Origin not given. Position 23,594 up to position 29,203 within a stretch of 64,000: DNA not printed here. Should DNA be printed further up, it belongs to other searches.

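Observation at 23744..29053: Secreted MAM-domain + copper amine oxidase fusion with intact TPQ catalytic machinery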

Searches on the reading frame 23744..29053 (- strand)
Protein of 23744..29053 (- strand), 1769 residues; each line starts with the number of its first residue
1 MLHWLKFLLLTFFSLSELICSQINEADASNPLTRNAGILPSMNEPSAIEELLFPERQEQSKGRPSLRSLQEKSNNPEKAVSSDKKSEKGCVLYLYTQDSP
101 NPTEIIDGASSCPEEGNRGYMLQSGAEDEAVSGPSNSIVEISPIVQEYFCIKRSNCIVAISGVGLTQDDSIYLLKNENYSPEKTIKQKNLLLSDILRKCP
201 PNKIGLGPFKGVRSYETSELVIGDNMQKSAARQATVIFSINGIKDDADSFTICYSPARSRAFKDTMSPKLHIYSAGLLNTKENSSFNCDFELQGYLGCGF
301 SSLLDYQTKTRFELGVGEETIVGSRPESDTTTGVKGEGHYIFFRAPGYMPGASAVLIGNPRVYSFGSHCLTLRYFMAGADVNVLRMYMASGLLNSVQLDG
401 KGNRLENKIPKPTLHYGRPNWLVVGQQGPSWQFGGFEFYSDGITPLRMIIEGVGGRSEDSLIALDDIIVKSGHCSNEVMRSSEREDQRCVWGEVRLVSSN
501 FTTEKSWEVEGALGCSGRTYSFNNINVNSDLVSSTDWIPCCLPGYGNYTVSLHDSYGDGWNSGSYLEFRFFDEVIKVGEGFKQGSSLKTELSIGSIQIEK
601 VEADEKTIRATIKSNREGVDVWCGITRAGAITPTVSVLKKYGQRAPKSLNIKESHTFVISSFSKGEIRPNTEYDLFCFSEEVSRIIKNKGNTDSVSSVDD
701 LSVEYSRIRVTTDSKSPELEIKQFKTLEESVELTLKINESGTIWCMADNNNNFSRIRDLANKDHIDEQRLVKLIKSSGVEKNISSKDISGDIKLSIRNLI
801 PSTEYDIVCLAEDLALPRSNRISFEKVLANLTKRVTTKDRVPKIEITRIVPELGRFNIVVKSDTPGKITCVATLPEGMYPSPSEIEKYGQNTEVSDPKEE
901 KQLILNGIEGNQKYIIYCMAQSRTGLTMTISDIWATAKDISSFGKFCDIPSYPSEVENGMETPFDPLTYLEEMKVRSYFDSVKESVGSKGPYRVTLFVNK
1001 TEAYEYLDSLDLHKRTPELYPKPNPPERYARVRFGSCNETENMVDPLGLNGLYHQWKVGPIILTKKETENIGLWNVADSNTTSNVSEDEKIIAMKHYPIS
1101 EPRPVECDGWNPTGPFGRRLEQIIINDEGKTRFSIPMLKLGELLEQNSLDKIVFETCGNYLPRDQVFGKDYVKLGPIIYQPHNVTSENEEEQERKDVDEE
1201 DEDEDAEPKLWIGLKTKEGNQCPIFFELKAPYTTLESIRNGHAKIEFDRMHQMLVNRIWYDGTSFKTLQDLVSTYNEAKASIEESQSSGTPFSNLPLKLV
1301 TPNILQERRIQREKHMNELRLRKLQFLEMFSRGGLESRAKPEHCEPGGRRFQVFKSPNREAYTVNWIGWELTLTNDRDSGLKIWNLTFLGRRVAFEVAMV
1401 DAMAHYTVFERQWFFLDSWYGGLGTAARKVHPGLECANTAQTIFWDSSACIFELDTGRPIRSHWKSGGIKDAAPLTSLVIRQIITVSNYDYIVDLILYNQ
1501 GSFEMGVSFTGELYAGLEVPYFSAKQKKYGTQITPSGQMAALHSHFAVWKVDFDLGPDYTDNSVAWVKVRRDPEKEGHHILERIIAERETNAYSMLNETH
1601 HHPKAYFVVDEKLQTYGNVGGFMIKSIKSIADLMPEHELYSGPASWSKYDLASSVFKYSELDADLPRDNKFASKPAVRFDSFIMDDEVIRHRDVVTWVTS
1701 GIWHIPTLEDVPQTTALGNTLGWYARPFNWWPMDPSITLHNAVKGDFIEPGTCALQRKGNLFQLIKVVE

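Call 3: search_protein_families(library=pfam, proteins=[window:23744-29053:-], max_evalue=1)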
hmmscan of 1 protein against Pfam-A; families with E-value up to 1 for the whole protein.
window:23744-29053:- (1769 aa): 2 families
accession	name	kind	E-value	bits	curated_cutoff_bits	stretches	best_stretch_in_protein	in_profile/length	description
PF01179.26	Cu_amine_oxid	-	1.2e-55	189.5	27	1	1342-1737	2-407/407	Copper amine oxidase, enzyme domain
PF00629.30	MAM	-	2.1e-14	54.1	26.4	1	288-475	1-158/158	MAM domain, meprin/A5/mu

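Call 4: search_solved_structures(query=window:23744-29053:-, max_evalue=0.01, show_alignments=2)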
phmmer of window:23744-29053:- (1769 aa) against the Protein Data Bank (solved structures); distinct sequences matched with E-value up to 0.01: 39.
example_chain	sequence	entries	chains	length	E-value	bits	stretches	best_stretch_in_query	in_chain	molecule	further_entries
3hi7_A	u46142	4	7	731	5.5e-42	146.2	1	1345-1741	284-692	Amiloride-sensitive amine oxidase | Diamine oxidase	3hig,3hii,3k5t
3mph_A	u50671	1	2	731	7.1e-41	142.5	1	1345-1741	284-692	Amiloride-sensitive amine oxidase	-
1tu5_A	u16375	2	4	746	4.5e-37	129.9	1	1345-1743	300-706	Copper amine oxidase, liver isozyme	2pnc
2c10_A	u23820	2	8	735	6.2e-34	119.5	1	1369-1743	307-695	MEMBRANE COPPER AMINE OXIDASE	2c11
4btw_A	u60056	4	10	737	6.3e-34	119.5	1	1369-1743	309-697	MEMBRANE PRIMARY AMINE OXIDASE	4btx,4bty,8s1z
3ala_A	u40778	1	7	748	6.5e-34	119.5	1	1369-1743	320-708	Membrane primary amine oxidase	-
1pu4_A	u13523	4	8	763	6.8e-34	119.4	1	1369-1743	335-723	Membrane copper amine oxidase | MEMBRANE PRIMARY AMINE OXIDASE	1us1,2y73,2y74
3pgb_A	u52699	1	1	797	2.5e-30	107.6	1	1340-1760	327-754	Putative uncharacterized protein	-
1rky_A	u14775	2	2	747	5.5e-24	86.5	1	1335-1735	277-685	lysyl oxidase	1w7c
1n9e_A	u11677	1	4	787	1.3e-23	85.4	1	1335-1735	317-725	LYSYL OXIDASE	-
3loy_A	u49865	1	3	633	1.1e-12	49.1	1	1358-1739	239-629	copper amine oxidase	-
1w2z_A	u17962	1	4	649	2.9e-12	47.7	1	1362-1737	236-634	AMINE OXIDASE, COPPER CONTAINING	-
1ksi_A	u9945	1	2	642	3.6e-12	47.4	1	1362-1737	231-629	COPPER AMINE OXIDASE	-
8yt7_A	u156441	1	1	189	2.9e-06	27.8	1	287-477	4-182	Scavenger receptor SR-C-like protein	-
6ezz_A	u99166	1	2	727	5.3e-06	26.9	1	1363-1564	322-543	Primary amine oxidase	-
1av4_A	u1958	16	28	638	0.00098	19.4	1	1450-1737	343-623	AMINE OXIDASE | CO(II)-SUBSTITUTED AMINE OXIDASE | Phenylethylamine oxidase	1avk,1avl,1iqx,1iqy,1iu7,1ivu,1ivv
1rjo_A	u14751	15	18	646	0.00099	19.4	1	1450-1737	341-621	Phenylethylamine oxidase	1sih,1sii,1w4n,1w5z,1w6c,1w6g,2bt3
2cwt_A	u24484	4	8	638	0.001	19.4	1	1450-1737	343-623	Phenylethylamine oxidase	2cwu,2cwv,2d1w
2yx9_A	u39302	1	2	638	0.001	19.4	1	1450-1737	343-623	Phenylethylamine oxidase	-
1ui7_A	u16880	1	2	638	0.0026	18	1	1450-1737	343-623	Phenylethylamine oxidase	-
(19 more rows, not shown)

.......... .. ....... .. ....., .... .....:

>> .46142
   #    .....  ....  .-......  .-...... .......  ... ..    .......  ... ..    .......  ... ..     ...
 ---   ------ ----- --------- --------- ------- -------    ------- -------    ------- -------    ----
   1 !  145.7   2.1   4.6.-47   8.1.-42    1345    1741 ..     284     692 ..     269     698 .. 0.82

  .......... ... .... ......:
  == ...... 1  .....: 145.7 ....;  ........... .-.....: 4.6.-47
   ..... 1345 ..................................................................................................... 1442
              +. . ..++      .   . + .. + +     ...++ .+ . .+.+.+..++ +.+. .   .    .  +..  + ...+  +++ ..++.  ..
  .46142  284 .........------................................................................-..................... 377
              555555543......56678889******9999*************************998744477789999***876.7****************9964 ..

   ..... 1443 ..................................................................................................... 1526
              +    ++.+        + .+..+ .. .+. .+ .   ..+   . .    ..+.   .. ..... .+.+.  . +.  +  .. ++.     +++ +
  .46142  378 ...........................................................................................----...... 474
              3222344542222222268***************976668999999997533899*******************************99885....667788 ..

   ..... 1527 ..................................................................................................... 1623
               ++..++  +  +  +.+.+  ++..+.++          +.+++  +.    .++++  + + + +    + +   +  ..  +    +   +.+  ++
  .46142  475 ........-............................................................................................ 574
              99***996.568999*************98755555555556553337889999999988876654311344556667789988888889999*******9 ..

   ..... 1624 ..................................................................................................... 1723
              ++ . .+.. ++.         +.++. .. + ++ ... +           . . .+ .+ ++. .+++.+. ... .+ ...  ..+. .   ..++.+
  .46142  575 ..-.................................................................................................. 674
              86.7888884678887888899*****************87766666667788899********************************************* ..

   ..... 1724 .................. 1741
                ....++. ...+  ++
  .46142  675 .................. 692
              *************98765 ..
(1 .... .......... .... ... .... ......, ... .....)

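Call 5: find_homologous_proteins(query=window:23744-29053:-, max_evalue=0.00001)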
Query window:23744-29053:- (1769 aa): 7 proteins with E <= 0.00001 among 5463 candidates.
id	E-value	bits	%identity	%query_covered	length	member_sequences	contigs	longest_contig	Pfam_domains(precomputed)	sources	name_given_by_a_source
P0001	0.0e+0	4039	97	100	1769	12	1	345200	PF00629.31,PF01179.28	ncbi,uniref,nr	ncbi:Copper amine oxidase enzyme domain protein [Cryptosporidium meleagridis]|uniref:Amine oxidase n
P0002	0.0e+0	3573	85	100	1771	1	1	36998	PF00629.31,PF01179.28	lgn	-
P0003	0.0e+0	3539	84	100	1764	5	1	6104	PF00629.31,PF01179.28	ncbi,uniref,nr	ncbi:transmembrane domain and EF hand containing protein [Cryptosporidium canis]|uniref:Amine oxidas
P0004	0.0e+0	3360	80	100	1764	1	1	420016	PF00629.31,PF01179.28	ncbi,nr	ncbi:MAM domain-containing protein [Cryptosporidium felis]|nr:MAM domain-containing protein [Cryptos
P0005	0.0e+0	3106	76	95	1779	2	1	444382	PF00629.31,PF01179.28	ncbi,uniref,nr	ncbi:extracellular with a signal peptide sequence [Cryptosporidium bovis]|uniref:extracellular with 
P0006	0.0e+0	3068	73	100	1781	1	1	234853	PF00629.31,PF01179.28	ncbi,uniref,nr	ncbi:hypothetical protein FG386_003271 [Cryptosporidium ryanae]|uniref:uncharacterized protein n=1 T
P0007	0.0e+0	2480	60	100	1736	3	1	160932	PF00629.31,PF01179.28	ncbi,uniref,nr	ncbi:MAM domain-containing protein [Cryptosporidium andersoni]|uniref:Amine oxidase n=1 Tax=Cryptosp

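Call 10: list_cluster_members(proteins=[window:23744-29053:-, P0001])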
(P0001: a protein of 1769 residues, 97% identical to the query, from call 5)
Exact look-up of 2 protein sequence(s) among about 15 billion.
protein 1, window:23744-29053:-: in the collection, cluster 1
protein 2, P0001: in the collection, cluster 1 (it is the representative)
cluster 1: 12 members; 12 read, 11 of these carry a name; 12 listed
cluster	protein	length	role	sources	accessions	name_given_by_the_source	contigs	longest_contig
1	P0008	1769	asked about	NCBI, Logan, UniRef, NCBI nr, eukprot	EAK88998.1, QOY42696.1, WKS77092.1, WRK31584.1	extracellular protein with a signal peptide sequence, MAM domain and a Cu amine oxidase ... | Amine oxidase n=2 Tax=Cryptosporidium parvum TaxID=5807 RepID=Q5CUC0_CRYPI | QOY42696.1 hypothetical protein CPATCC_001367 [Cryptosporidium parvum]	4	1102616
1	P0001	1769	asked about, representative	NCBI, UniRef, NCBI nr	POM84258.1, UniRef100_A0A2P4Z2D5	Copper amine oxidase enzyme domain protein [Cryptosporidium meleagridis] | Amine oxidase n=1 Tax=Cryptosporidium meleagridis TaxID=93969 RepID=A0A2P4Z2D5_9CRYT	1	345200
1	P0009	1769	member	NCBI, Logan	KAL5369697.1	signal peptide, MAM domain and a Cu amine oxidase domain-containing protein ...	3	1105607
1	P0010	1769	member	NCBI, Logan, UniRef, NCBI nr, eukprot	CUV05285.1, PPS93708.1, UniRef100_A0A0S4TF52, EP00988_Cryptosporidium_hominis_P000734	unnamed protein product [Cryptosporidium hominis] | Amine oxidase n=1 Tax=Cryptosporidium hominis TaxID=237895 RepID=A0A0S4TF52_CRYHO | Amine oxidase [Cryptosporidium hominis]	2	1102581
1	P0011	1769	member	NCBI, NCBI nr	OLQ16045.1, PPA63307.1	Copper amine oxidase enzyme domain protein [Cryptosporidium hominis] | copper-containing amiloride-sensitive amine oxidase [Cryptosporidium hominis]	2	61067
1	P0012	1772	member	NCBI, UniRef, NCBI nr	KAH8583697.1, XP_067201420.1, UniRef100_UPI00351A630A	MAM domain and a Cu amine oxidase domain [Cryptosporidium sp. chipmunk genotype I] | MAM domain and a Cu amine oxidase domain n=1 Tax=Cryptosporidium sp. chipmunk genotype I ...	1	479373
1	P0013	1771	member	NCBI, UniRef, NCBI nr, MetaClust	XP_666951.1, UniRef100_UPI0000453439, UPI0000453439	amiloride binding protein 1 [Cryptosporidium hominis TU502] | amiloride binding protein 1 n=1 Tax=Cryptosporidium hominis (strain TU502) TaxID=353151 ... | status=active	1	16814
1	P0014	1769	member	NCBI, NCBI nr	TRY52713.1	Amine oxidase [Cryptosporidium tyzzeri]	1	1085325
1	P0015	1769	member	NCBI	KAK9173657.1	Amine oxidase [Cryptosporidium meleagridis]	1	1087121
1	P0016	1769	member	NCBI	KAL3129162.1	signal peptide protein [Cryptosporidium hominis]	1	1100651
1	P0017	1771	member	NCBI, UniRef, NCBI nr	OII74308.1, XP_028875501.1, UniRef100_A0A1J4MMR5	uncharacterized protein cubi_01152 [Cryptosporidium ubiquitum] | Amine oxidase n=1 Tax=Cryptosporidium ubiquitum TaxID=857276 RepID=A0A1J4MMR5_9CRYT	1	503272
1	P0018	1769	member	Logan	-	-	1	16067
